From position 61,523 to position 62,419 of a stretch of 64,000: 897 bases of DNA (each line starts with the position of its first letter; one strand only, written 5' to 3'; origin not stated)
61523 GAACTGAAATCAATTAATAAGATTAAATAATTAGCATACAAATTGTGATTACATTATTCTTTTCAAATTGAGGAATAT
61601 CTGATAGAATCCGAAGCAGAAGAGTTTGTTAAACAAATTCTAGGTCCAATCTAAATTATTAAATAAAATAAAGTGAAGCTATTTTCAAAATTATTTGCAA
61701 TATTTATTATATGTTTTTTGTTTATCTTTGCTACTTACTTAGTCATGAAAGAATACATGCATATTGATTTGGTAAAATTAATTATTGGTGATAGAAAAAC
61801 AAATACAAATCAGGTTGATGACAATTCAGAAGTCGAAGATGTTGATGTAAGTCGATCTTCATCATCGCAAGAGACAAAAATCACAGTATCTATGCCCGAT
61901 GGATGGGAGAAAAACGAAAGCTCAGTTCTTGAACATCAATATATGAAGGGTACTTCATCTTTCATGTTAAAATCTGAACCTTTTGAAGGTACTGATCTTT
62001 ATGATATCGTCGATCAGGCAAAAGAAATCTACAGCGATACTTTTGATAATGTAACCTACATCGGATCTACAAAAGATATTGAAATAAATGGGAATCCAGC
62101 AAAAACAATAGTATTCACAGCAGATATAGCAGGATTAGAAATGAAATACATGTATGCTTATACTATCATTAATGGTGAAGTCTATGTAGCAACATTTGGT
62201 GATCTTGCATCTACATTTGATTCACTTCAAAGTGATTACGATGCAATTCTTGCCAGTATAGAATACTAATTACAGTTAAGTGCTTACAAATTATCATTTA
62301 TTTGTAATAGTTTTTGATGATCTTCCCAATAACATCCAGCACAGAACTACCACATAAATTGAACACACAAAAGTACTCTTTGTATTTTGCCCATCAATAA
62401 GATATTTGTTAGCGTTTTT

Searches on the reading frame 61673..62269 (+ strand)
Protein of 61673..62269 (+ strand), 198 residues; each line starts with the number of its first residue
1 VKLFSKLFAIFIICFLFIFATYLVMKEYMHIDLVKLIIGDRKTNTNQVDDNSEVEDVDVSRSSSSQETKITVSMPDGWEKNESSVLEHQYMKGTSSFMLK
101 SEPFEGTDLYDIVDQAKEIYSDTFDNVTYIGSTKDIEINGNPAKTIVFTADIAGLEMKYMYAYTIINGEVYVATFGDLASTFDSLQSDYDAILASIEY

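Call 49: search_protein_families(library=pfam, proteins=[window:61673-62269:+], max_evalue=0.1)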
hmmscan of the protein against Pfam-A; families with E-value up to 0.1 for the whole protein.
window:61673-62269:+ (198 aa): 1 family
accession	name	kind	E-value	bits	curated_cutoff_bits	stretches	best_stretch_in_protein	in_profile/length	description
PF17255.8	EbsA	-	0.044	14.5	25.9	1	9-63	42-96/133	EbsA-like protein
